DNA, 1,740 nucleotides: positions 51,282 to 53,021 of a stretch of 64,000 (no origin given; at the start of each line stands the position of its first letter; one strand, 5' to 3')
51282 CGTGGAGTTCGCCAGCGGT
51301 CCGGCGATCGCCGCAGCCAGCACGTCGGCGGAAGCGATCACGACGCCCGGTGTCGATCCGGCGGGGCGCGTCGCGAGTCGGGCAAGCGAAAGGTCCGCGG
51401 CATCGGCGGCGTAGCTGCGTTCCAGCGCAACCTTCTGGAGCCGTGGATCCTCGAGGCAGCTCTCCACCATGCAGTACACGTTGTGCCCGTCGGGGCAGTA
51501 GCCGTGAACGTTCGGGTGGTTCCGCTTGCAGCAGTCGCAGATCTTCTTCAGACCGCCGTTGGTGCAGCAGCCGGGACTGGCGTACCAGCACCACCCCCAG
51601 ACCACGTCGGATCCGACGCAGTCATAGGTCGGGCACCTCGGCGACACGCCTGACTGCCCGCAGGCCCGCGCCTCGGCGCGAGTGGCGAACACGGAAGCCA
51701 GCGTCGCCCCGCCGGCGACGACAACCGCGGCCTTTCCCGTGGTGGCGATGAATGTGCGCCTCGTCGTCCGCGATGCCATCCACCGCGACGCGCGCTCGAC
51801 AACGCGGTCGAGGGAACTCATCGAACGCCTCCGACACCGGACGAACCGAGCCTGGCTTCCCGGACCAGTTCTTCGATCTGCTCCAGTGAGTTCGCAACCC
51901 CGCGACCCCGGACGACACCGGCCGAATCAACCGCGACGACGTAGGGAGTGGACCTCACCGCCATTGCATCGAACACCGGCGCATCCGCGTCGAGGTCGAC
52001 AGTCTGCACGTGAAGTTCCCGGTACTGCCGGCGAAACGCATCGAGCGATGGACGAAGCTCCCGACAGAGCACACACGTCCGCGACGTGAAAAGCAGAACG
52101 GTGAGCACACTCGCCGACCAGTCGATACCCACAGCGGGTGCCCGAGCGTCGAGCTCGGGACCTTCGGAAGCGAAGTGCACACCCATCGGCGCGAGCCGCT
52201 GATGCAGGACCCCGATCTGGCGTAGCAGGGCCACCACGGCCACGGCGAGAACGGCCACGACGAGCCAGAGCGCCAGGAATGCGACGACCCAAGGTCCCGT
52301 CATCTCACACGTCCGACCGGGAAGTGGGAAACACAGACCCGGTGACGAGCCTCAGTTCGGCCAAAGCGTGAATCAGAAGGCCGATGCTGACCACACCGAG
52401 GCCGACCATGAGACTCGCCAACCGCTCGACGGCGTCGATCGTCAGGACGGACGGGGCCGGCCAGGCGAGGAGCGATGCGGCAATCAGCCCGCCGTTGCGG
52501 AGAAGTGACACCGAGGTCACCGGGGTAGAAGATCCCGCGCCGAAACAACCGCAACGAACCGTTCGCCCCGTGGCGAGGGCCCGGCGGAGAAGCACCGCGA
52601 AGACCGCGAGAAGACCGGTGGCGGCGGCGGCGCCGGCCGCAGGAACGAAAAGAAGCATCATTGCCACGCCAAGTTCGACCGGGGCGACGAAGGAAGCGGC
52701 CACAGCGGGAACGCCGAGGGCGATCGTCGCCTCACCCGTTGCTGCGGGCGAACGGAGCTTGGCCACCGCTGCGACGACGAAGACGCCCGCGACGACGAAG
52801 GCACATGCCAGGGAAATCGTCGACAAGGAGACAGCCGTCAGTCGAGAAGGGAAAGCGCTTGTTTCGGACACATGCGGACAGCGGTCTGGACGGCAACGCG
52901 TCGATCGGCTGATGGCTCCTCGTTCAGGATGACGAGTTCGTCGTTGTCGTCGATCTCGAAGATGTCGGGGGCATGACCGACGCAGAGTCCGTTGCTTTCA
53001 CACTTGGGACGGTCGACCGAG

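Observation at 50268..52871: Orphan mauE-mauD-mauA-like operon whose light-chain-like product is fused to cell-wall-binding repeats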

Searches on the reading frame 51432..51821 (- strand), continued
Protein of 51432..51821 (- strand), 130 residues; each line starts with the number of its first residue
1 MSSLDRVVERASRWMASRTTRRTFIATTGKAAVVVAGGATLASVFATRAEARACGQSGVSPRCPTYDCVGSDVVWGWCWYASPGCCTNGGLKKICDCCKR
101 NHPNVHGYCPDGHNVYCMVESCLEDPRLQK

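Call 96: list_cluster_members(proteins=[P0277, P0278, P0281, P0282, P0285, P0287, P0289, P0295, P0290, P0300])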
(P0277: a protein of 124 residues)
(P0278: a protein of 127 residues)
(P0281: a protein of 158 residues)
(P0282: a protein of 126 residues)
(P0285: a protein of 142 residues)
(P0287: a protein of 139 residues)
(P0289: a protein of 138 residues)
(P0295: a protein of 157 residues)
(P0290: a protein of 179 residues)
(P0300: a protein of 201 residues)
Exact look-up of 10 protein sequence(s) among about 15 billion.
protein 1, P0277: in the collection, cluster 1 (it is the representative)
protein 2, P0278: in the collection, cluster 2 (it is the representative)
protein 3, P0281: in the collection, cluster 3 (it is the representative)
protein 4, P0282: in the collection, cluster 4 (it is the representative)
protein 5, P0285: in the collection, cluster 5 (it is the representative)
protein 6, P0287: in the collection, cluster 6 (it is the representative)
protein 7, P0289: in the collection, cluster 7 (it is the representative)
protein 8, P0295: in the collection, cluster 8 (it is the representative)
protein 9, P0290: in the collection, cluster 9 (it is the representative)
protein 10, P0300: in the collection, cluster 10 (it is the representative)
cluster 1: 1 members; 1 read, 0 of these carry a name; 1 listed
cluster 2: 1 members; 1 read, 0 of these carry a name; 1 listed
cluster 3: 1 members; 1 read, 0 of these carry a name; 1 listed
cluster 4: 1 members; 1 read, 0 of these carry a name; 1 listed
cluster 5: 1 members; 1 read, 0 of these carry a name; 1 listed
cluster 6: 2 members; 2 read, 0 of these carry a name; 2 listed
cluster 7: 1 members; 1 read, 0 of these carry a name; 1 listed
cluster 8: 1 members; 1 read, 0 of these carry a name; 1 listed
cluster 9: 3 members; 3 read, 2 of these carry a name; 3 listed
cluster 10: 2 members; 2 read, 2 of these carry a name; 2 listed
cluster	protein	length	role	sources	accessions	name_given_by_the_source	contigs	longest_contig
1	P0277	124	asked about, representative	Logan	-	-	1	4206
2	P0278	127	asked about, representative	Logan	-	-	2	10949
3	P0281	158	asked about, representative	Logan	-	-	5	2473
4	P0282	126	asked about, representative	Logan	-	-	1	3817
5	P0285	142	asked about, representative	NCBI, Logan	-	-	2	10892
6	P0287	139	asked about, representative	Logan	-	-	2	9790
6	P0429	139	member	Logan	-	-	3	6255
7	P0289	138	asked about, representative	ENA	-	-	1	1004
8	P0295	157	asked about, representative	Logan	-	-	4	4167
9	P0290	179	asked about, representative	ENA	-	-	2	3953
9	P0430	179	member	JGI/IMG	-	hypothetical protein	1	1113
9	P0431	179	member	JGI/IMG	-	hypothetical protein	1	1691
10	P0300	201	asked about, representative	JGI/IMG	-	hypothetical protein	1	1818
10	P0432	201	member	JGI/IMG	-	hypothetical protein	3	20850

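Call 97: find_encoding_contigs(protein=P0278, flank=5000, max_places=1)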
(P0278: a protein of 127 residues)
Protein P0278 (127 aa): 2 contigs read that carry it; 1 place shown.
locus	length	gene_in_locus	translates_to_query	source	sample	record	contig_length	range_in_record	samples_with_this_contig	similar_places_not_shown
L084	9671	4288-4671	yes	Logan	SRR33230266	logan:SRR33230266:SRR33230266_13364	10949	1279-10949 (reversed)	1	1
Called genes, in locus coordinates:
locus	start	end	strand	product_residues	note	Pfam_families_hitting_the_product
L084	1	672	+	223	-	?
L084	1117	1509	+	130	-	-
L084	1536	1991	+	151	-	-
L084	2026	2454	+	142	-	-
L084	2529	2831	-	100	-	-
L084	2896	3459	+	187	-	PF07291:MauE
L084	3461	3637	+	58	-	-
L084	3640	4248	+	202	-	-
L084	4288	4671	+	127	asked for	-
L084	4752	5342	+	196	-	-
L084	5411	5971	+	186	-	-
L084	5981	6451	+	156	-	PF04542:Sigma70_r2 (weak), PF08281:Sigma70_r4_2, PF04545:Sigma70_r4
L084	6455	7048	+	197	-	PF00188:CAP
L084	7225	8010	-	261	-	-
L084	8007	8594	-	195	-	PF04542:Sigma70_r2, PF08281:Sigma70_r4_2, PF04545:Sigma70_r4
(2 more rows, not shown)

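Call 98: find_encoding_contigs(protein=P0285, flank=5000, max_places=1)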
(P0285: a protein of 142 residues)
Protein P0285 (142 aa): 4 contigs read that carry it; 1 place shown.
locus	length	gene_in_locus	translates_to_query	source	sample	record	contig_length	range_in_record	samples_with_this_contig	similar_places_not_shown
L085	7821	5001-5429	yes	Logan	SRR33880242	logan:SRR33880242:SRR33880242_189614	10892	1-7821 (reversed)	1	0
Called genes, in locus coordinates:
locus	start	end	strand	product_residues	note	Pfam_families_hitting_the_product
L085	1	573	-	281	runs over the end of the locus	-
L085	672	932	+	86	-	PF14452:Multi_ubiq (weak)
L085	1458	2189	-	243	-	PF13814:Replic_Relax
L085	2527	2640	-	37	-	-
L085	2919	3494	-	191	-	PF00188:CAP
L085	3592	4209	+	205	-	PF07291:MauE, PF07681:DoxX (weak)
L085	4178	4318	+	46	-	-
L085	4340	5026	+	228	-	-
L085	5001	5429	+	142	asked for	-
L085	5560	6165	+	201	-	-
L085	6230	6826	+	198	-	-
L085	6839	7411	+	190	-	PF04542:Sigma70_r2 (weak), PF08281:Sigma70_r4_2, PF04545:Sigma70_r4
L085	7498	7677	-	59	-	-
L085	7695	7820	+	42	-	?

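Call 99: find_encoding_contigs(protein=P0287, flank=5000, max_places=1)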
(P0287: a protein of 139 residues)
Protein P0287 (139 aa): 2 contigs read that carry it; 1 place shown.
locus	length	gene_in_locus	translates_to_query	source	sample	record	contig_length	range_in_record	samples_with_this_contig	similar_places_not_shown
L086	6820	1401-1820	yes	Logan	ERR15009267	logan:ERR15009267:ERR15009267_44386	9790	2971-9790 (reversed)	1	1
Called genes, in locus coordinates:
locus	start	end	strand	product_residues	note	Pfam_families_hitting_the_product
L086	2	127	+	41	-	?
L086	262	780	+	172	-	PF07291:MauE, PF07681:DoxX (weak)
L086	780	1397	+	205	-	-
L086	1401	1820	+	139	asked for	-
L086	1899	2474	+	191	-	-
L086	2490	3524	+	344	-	-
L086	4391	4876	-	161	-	PF00486:Trans_reg_C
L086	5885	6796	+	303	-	PF13814:Replic_Relax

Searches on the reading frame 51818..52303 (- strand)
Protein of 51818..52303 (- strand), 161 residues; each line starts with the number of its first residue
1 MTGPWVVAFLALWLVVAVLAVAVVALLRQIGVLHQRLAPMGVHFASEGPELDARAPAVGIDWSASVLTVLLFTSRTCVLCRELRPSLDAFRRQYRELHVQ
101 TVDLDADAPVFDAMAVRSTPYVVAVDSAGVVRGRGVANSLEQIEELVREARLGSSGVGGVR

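Call 3: search_protein_families(library=pfam, proteins=[window:51818-52303:-], max_evalue=1)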
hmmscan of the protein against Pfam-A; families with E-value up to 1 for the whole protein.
window:51818-52303:- (161 aa): 12 families
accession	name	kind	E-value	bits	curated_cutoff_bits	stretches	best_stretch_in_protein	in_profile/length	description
PF00085.26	Thioredoxin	-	5.6e-06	26.8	23.5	1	67-146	20-100/103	Thioredoxin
PF05768.20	Glrx-like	-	0.0035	18.1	26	1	68-126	1-57/77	Glutaredoxin-like domain (DUF836)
PF13728.12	TraF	-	0.0039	17.5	23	1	68-128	132-202/224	F plasmid transfer operon protein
PF13098.12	Thioredoxin_2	-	0.0092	16.7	27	1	68-139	8-97/104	Thioredoxin-like domain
PF04756.19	OST3_OST6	-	0.051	13.4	27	1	68-127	33-104/294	OST3 / OST6 family, transporter family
PF00462.30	Glutaredoxin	-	0.052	14.2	22.9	1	69-115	1-42/60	Glutaredoxin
PF13192.12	Thioredoxin_3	-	0.082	13.4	24.8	1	74-147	7-75/76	Thioredoxin domain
PF08534.16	Redoxin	-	0.087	13.1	26.6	1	68-128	32-95/148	Redoxin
PF04296.18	YlxR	-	0.14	12.5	26.9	0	75-91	1-17/75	Protein of unknown function (DUF448)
PF14595.12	Thioredoxin_9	-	0.21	12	25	1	67-131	43-110/129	Thioredoxin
PF21913.1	ORC6_2nd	-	0.3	12.1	27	1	80-116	12-50/87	ORC6 second cyclin-like domain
PF04335.19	VirB8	-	0.58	10.4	23.2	0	5-43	21-53/213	VirB8 protein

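Call 4: search_protein_families(library=ncbifam, proteins=[window:51818-52303:-], max_evalue=1)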
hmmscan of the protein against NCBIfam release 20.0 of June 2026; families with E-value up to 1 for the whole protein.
window:51818-52303:- (161 aa): 8 families
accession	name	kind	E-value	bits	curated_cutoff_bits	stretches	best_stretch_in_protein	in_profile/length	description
TIGR02661.1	MauD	equivalog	4.8e-16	58.8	188.6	2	10-88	7-97/189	methylamine dehydrogenase accessory protein MauD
TIGR01068.1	thioredoxin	equivalog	0.00015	21.9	96.8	1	70-148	19-98/101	thioredoxin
TIGR02187.2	PDO_seleno_TRX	equivalog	0.0022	17.4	185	1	68-136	20-92/209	protein disulfide oxidoreductase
TIGR02196.1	GlrX_YruB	hypoth_equivalog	0.011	16.2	88.55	1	69-131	2-61/74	glutaredoxin-like protein, YruB-family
TIGR02738.1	TrbB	equivalog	0.02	14.6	132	1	59-107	44-91/153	type-F conjugative transfer system pilin assembly thiol-disulfide isomerase TrbB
NF047338.1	gluta_UXX_star_3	exception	0.032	14.3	97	1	69-100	1-32/70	UXX-star (seleno)protein family 3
NF041212.1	Uxx_star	subfamily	0.11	12.8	66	1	69-123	1-55/70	Uxx-star family glutaredoxin-like (seleno)protein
TIGR01126.1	pdi_dom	equivalog_domain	0.11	12.8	107.2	1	69-129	18-82/105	protein disulfide-isomerase domain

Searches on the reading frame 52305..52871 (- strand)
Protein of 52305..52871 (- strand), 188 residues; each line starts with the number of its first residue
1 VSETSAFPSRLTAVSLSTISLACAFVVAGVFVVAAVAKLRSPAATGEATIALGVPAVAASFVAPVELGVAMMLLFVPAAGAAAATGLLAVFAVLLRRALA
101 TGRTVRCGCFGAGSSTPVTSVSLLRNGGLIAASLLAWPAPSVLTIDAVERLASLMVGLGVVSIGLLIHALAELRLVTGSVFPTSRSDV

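Call 3: search_protein_families(library=pfam, proteins=[window:52305-52871:-], max_evalue=1)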
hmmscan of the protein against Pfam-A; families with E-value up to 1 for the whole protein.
window:52305-52871:- (188 aa): 1 family
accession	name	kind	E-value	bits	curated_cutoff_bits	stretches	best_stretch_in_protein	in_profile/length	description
PF07291.16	MauE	-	6e-18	65.8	27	1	18-137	3-126/128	Methylamine utilisation protein MauE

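Call 4: search_protein_families(library=ncbifam, proteins=[window:52305-52871:-], max_evalue=1)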
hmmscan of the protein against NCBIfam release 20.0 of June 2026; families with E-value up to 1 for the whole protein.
window:52305-52871:- (188 aa): 1 family
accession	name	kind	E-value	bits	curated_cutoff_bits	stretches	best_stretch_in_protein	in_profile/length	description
NF045576.1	BT_3928_fam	equivalog_domain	0.58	9.2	250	1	57-111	49-105/358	BT_3928 family protein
